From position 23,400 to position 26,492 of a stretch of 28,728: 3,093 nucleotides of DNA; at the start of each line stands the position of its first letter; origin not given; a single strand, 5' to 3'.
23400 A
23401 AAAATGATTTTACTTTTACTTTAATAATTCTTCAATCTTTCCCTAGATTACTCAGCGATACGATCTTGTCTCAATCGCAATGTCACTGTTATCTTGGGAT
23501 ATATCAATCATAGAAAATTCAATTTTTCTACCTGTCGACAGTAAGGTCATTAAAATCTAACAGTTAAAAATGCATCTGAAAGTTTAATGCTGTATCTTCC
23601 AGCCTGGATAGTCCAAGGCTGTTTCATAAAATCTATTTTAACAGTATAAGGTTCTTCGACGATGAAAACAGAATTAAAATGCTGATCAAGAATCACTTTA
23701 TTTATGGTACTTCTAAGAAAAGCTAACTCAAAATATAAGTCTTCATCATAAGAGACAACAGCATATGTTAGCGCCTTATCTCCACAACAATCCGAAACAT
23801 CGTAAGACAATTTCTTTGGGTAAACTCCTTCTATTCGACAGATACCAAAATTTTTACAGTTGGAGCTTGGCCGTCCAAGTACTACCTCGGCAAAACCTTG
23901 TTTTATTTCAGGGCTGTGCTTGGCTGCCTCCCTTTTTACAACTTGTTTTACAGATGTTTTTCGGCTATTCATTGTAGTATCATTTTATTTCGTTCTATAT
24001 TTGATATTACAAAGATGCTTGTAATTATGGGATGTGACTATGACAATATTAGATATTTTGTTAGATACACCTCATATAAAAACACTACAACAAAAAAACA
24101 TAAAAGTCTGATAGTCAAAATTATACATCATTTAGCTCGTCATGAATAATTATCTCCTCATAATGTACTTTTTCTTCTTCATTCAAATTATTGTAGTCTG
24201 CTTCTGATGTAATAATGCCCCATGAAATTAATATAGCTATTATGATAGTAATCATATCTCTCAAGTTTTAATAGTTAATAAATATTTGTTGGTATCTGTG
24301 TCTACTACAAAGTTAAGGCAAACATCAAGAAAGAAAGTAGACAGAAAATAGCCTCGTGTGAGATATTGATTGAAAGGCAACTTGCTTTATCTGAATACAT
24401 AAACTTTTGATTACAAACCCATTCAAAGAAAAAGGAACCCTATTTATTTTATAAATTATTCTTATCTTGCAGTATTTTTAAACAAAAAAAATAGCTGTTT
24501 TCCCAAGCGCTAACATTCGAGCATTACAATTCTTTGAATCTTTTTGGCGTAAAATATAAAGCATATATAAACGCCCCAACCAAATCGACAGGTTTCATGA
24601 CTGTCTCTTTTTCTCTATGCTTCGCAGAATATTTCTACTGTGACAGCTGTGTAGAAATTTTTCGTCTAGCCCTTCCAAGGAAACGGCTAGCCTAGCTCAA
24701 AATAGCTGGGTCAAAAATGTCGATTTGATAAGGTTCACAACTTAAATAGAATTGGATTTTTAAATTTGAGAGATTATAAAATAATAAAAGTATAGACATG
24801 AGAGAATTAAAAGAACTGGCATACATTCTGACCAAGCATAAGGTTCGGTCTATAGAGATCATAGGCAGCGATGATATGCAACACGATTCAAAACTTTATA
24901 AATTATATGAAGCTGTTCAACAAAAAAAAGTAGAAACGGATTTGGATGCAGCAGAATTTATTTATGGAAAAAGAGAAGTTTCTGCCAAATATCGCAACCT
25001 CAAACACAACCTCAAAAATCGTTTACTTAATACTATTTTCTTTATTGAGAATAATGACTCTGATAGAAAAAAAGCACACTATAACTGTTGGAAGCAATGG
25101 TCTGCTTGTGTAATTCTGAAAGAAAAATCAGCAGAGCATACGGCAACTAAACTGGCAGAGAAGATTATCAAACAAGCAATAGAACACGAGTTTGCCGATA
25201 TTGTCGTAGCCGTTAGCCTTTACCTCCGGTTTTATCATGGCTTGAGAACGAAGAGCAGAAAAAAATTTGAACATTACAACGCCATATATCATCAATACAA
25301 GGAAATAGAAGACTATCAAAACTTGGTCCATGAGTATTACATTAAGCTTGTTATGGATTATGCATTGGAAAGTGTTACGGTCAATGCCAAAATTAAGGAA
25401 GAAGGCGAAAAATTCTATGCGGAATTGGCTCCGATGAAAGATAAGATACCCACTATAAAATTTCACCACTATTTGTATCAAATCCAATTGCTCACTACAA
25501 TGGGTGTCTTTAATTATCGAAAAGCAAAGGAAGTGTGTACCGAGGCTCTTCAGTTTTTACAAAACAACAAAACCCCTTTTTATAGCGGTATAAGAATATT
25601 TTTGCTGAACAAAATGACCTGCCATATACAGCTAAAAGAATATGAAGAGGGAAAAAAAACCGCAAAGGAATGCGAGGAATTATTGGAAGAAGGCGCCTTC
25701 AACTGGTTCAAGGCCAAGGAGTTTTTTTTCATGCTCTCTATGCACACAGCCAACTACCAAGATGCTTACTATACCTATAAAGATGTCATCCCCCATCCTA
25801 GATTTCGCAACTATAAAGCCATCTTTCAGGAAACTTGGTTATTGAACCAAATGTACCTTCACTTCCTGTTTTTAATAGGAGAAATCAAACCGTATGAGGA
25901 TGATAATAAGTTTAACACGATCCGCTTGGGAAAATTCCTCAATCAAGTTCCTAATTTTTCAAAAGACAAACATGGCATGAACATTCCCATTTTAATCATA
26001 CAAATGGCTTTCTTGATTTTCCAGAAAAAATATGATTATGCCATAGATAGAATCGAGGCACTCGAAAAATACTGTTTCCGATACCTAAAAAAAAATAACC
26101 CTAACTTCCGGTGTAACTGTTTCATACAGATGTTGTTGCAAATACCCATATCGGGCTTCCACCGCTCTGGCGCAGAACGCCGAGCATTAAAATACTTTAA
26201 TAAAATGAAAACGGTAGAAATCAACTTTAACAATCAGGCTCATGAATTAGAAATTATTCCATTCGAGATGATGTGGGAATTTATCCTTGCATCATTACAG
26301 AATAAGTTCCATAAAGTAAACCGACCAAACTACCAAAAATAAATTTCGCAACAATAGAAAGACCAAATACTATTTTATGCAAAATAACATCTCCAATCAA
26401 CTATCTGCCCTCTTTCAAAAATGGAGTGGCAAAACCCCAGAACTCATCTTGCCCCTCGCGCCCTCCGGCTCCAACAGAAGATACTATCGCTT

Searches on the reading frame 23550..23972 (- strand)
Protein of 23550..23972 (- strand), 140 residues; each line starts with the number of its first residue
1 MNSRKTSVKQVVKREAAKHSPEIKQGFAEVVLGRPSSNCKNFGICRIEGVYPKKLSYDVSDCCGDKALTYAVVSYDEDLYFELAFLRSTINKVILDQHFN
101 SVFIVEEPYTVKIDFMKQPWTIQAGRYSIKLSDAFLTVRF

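Call 15: search_protein_families(library=pfam, proteins=[window:23550-23972:-], max_evalue=0.001)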
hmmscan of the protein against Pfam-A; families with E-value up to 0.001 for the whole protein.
window:23550-23972:- (140 aa): 0 families

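Call 47: search_protein_families(library=pfam, proteins=[window:23550-23972:-], max_evalue=10)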
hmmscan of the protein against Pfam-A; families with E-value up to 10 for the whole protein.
window:23550-23972:- (140 aa): 1 family
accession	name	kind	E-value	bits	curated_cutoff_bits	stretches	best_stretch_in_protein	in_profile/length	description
PF20670.3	DUF6816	-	0.066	13.2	26.8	1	78-111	52-85/218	Domain of unknown function (DUF6816)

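Call 62: search_protein_families(library=ncbifam, proteins=[window:23550-23972:-], max_evalue=1)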
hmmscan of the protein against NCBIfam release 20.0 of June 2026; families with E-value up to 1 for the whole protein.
window:23550-23972:- (140 aa): 1 family
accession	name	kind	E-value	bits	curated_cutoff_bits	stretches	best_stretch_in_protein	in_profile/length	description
NF005974.0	PRK08061.1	equivalog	0.047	13.8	77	1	32-47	27-42/61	type Z 30S ribosomal protein S14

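Call 76: search_protein_families(library=padloc, proteins=[window:23550-23972:-], max_evalue=0.1)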
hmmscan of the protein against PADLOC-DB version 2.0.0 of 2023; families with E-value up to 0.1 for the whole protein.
window:23550-23972:- (140 aa): 0 families

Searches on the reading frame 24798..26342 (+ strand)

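Call 15: search_protein_families(library=pfam, proteins=[window:24798-26342:+], max_evalue=0.001)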
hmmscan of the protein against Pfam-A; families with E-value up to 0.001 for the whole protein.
window:24798-26342:+ (514 aa): 0 families

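Call 62: search_protein_families(library=ncbifam, proteins=[window:24798-26342:+], max_evalue=1)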
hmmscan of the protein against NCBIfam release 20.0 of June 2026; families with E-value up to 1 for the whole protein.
window:24798-26342:+ (514 aa): 1 family
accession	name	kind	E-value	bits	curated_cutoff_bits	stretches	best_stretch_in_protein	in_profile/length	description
TIGR01280.1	xseB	equivalog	0.023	14.8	35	1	279-298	27-46/57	exodeoxyribonuclease VII small subunit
